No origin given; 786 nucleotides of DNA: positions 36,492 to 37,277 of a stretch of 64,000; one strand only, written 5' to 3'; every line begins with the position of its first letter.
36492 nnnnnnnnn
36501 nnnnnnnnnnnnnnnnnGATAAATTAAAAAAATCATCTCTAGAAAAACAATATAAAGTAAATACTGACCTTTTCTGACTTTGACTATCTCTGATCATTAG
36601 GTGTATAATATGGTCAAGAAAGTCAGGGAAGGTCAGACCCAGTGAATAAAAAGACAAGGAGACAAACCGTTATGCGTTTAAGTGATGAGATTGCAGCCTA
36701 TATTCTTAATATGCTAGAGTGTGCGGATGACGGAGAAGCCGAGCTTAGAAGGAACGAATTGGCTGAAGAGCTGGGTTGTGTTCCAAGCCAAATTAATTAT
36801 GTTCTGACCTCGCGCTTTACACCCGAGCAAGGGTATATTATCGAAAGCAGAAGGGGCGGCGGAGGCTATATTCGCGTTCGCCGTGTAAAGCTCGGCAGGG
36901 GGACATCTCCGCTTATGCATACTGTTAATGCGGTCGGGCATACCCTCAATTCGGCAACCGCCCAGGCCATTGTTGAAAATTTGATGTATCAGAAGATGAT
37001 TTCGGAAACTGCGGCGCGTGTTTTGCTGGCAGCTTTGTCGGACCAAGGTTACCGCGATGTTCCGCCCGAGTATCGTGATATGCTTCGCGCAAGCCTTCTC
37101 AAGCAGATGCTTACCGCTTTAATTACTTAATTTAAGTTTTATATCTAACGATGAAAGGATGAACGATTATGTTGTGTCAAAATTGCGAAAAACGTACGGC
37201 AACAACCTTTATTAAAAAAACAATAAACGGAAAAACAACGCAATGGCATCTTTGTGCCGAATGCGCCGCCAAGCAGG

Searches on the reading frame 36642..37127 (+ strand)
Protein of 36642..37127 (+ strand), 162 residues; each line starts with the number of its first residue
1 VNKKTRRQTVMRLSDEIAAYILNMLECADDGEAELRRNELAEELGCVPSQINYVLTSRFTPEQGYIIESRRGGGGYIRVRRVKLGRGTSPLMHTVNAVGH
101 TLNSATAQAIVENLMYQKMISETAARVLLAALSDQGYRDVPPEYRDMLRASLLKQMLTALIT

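Call 17: find_related_loci(query=window:36642-37127:+, collection=genome_contigs, flank=10000)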
Query window:36642-37127:+ (162 aa) in genome_contigs; peptide patterns used: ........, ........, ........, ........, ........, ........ (x = any residue, [..] = any of these).
600 stretches matched a pattern (row limit reached: there are more); 599 encode a relative of the query (tblastn E <= 1e-3); the best 80 are kept; 80 distinct loci.
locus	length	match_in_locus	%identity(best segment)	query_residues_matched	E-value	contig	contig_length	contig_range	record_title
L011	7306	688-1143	80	11-162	3e-79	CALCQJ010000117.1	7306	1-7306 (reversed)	MAG TPA_asm: uncultured Clostridia bacterium isolate SRR1562005_bin.138_CONCOCT_v1.1_MAG genome assembly, contig: ERZ724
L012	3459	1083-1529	61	11-159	3e-61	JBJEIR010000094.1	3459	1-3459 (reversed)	MAG: Acutalibacteraceae bacterium isolate PUUB41_bin.040 NODE_28217_length_3459_cov_4.976792, whole genome shotgun seque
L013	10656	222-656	60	11-157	1e-56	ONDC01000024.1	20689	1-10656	uncultured Clostridiales bacterium isolate RUG198 genome assembly, contig: scaffold_965, whole genome shotgun sequence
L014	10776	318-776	58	3-160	6e-56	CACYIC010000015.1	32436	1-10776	MAG: uncultured Ruminococcus sp. isolate RUG11959 genome assembly, contig: RUG11959_asm_15, whole genome shotgun sequenc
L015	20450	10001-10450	59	9-160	7e-56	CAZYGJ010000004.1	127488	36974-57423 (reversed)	MAG TPA_asm: uncultured Ruminococcus sp. isolate SRP313737_co1_197 genome assembly, contig: NODE_176_length_127488_cov_6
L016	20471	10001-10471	57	2-159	3e-55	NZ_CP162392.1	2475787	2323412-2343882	Ruminococcus sp. JL13D9 chromosome, complete genome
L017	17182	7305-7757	56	4-157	6e-54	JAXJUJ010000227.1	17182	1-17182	MAG: Acutalibacteraceae bacterium isolate DOME_MAG_5005 5005_C0320_k141_153780, whole genome shotgun sequence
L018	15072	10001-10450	58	7-157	3e-54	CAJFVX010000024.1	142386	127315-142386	Candidatus Howiella intestinavium isolate Coassembly_mag_89 genome assembly, contig: MAGpy_11413_min2k_bin_89_fak87_8815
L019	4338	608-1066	56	4-157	4e-54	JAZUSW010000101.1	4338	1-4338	MAG: Acutalibacteraceae bacterium isolate T1900044841_TS20190307.MAGScoT_cleanbin_000101 SGB_2947_k141_2072407, whole ge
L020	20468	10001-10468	56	3-160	4e-54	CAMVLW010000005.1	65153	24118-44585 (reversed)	MAG TPA_asm: uncultured Clostridia bacterium isolate SRR8387717_bin.37_metaWRAP_v1.3_MAG genome assembly, contig: ERZ142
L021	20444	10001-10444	57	11-161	4e-54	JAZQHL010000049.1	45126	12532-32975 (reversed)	MAG: Ruminococcus sp. isolate T1900044627_TS20190093.MAGScoT_cleanbin_000074 SGB_963_k141_758426, whole genome shotgun s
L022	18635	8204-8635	59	11-157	8e-54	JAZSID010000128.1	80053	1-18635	MAG: Acutalibacteraceae bacterium isolate T1900044573_TS20190039.MAGScoT_cleanbin_000036 SGB_457_k141_3151562, whole gen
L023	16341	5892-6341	55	11-161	2e-53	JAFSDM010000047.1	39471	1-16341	MAG: Clostridia bacterium isolate RGIG3043 Goat_Rectum-4__c798570, whole genome shotgun sequence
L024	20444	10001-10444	57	11-161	4e-53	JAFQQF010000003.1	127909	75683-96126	MAG: Ruminococcus sp. isolate RGIG2051 Goat_Colon-2__c32, whole genome shotgun sequence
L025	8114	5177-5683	54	2-161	1e-52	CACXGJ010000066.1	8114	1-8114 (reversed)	MAG: uncultured Ruminococcus sp. isolate RUG11233 genome assembly, contig: RUG11233_asm_66, whole genome shotgun sequenc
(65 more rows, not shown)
